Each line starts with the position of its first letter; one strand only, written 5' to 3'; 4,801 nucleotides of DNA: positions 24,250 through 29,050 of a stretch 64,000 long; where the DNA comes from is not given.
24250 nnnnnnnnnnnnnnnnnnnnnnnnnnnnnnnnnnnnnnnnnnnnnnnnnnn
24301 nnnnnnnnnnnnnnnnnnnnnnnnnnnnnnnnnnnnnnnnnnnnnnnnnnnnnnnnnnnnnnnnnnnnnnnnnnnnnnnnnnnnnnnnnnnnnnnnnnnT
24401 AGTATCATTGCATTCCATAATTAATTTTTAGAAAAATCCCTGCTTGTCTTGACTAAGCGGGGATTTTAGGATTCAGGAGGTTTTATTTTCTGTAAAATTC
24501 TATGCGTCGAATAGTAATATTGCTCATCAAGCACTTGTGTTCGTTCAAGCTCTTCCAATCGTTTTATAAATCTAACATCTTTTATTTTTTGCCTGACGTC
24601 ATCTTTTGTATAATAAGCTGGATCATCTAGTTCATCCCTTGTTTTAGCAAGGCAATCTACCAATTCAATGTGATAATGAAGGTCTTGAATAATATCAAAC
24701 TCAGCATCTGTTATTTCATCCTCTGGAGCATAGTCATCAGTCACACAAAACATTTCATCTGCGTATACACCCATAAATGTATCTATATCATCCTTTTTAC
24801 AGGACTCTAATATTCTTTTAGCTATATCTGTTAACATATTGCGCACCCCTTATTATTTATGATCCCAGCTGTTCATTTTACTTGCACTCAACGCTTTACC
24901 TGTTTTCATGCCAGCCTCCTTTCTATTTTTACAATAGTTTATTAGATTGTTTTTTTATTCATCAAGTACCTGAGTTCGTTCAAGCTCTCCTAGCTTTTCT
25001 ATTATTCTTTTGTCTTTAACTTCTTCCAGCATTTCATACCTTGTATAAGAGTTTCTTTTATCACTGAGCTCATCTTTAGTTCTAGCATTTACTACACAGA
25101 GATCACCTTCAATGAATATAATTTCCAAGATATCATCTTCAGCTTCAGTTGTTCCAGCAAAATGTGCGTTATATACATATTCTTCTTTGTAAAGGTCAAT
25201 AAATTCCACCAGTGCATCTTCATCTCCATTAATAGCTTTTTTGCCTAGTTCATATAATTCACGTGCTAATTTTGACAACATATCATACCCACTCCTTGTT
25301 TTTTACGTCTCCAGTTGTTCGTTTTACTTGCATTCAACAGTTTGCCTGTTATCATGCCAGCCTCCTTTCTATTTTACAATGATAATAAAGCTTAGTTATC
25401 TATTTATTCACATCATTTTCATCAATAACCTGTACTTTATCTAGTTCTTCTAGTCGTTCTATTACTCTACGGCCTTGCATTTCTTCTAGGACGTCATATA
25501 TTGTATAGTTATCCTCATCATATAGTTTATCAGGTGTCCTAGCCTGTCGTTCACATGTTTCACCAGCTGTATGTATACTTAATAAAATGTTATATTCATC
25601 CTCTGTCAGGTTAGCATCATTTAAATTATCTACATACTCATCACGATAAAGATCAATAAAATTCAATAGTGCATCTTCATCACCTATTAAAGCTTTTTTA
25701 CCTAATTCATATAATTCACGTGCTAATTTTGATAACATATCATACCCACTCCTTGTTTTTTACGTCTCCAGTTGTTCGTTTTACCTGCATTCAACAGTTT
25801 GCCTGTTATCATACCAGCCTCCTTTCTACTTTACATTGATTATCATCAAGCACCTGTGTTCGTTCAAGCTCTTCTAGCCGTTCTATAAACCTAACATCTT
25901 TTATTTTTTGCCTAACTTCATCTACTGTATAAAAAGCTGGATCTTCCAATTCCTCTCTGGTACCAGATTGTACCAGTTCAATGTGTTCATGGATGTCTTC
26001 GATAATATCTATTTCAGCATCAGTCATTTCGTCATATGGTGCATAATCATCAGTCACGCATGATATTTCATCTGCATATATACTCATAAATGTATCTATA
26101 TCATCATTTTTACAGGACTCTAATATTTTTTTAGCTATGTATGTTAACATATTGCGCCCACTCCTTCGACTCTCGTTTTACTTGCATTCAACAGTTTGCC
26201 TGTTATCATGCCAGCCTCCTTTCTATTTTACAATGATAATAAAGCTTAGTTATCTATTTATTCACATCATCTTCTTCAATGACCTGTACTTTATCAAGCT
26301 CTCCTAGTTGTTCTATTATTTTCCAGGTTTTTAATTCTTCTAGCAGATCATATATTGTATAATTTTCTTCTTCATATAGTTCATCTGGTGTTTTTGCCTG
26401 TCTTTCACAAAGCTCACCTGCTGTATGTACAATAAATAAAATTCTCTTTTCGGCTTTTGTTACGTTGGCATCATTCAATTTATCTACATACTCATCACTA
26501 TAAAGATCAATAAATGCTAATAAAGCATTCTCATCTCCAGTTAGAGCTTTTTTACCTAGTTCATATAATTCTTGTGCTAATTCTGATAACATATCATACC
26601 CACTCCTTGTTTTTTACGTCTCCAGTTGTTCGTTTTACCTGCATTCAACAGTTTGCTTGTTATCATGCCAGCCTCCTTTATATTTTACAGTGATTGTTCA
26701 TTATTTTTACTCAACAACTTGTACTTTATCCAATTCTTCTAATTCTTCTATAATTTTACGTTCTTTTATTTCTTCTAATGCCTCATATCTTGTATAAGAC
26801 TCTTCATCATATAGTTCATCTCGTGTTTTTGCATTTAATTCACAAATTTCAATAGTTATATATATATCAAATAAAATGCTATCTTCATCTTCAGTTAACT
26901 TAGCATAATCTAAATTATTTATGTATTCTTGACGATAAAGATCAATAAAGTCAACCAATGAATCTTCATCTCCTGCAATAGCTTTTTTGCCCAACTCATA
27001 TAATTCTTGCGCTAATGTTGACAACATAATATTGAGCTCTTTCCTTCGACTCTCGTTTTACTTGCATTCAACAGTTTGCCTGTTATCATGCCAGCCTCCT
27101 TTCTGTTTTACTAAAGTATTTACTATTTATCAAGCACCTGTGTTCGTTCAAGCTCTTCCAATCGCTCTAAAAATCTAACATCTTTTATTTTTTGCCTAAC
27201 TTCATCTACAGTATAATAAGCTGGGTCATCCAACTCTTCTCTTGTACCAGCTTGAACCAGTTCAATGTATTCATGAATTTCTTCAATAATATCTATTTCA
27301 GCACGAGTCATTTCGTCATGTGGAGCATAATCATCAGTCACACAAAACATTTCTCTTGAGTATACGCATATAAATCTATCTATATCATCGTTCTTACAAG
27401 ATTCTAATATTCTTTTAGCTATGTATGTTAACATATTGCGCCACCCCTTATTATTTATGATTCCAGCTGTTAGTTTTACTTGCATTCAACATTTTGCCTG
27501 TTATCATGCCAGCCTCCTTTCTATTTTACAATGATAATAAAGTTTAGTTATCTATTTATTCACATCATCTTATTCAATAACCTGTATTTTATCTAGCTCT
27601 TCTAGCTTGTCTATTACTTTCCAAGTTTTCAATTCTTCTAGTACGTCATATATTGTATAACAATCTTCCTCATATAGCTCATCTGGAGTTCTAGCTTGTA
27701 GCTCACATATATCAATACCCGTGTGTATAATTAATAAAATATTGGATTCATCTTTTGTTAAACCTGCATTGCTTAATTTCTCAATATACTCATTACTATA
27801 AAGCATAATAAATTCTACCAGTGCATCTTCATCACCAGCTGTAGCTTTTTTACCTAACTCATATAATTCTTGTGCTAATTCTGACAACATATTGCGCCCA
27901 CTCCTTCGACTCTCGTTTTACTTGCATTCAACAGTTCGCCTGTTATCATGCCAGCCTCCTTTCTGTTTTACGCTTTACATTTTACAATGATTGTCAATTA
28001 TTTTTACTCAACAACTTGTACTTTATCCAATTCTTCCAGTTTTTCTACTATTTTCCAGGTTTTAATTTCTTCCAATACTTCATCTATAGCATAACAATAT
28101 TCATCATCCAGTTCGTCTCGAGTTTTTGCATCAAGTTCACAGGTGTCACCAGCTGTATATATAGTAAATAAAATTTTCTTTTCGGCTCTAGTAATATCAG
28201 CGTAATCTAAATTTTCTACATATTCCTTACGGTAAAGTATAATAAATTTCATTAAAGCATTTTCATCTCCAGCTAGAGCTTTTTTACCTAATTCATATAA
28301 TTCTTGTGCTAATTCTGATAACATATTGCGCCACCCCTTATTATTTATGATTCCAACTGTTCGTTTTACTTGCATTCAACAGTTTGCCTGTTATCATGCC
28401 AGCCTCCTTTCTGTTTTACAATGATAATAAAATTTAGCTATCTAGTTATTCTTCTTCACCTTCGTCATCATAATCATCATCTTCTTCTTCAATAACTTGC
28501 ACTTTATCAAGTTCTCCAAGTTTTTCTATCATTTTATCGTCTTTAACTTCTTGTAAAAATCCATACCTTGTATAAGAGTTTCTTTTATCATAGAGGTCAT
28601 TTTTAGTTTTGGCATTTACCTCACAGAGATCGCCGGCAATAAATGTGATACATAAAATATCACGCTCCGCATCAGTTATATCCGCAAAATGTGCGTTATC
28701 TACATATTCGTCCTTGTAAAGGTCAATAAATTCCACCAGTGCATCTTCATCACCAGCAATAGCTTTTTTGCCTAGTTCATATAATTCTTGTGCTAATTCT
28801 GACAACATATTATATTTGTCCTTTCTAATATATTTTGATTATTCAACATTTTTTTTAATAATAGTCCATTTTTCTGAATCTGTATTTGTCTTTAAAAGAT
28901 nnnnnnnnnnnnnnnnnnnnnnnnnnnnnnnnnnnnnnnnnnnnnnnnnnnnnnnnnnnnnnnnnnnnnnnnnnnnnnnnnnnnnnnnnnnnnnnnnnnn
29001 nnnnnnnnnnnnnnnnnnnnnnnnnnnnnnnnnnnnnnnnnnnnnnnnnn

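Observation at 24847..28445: Nine copies of a conserved leader with consensus SD and a conserved 12-codon mini-ORF start in front of cassettes 2-10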

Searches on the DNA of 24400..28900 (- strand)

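Call 43: search_rna_families(source=window, start=24400, end=28900, threshold=evalue, max_evalue=1)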
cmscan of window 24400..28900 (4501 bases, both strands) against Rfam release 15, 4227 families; matches with E-value up to 1: 0.
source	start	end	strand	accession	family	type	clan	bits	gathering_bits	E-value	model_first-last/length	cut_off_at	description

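Call 62: build_rna_model(alignment_id=A3, structure=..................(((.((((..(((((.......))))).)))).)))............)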
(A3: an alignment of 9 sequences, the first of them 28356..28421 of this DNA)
Model R1 built from alignment A3 (9 sequences, 66 columns); structure: as given.
model positions 66; base pairs 12; branch points 0; effective number of sequences 2.03; information 0.851 bits per position. Calibrated on 0.2 Mb of random sequence (short: E-values are rough).
structure used (alignment columns):
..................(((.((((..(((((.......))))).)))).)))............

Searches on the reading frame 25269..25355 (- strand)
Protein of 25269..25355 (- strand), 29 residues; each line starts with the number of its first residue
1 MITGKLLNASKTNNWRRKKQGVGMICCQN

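Call 72: list_cluster_members(proteins=[window:25269-25355:-, window:25726-25812:-, window:26580-26666:-, window:27015-27089:-, window:27878-27949:-, window:26147-26209:-])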
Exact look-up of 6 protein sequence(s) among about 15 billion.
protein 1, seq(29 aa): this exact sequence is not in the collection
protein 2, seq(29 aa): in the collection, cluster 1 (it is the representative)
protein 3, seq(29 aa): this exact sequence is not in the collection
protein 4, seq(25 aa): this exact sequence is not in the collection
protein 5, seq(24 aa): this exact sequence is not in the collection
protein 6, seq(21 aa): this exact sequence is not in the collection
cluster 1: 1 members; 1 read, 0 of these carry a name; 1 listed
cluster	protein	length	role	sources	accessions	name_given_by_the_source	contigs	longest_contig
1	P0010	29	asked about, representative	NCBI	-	-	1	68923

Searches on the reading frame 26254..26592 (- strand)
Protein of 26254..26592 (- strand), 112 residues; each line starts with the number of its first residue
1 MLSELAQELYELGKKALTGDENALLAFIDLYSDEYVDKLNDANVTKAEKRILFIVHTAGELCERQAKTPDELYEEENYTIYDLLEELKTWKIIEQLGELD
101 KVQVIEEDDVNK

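Call 17: find_homologous_proteins(query=window:26254-26592:-, max_evalue=0.001)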
Query window:26254-26592:- (112 aa): 5 proteins with E <= 0.001 among 19 candidates.
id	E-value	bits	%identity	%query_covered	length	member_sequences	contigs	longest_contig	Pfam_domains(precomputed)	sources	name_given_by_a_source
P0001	3.8e-64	231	100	100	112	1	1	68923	-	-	-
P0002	7.4e-44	166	72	100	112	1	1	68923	-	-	-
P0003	1.2e-39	152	70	95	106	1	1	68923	-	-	-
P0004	6.3e-35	137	67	95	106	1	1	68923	-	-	-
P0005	6.1e-33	131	64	94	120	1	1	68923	-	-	-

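Call 38: search_protein_families(library=phrogs, proteins=[window:26254-26592:-], max_evalue=0.001)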
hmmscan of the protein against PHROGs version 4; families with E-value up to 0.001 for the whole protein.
window:26254-26592:- (112 aa): 0 families

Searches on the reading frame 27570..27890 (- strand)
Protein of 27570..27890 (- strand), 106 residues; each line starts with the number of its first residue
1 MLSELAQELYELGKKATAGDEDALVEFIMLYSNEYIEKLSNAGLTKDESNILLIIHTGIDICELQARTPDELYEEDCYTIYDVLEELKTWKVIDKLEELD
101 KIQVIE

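Call 3: search_protein_families(library=pfam, proteins=[window:27570-27890:-], max_evalue=1)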
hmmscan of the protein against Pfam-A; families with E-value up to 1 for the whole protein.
window:27570-27890:- (106 aa): 2 families
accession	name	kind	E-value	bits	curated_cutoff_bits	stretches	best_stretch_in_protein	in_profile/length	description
PF12645.13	HTH_16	-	0.00087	19.8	22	1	10-45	1-35/65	Helix-turn-helix domain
PF13108.11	DUF3969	-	0.042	14.3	25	1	29-101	34-94/106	Protein of unknown function (DUF3969)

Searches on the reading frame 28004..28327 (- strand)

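Call 3: search_protein_families(library=pfam, proteins=[window:28004-28327:-], max_evalue=1)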
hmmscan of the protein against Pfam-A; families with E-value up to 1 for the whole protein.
window:28004-28327:- (107 aa): 1 family
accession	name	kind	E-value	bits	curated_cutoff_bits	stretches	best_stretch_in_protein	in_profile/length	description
PF09371.15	Tex_N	-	0.018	15.2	32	1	21-51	26-56/75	Tex-like protein N-terminal domain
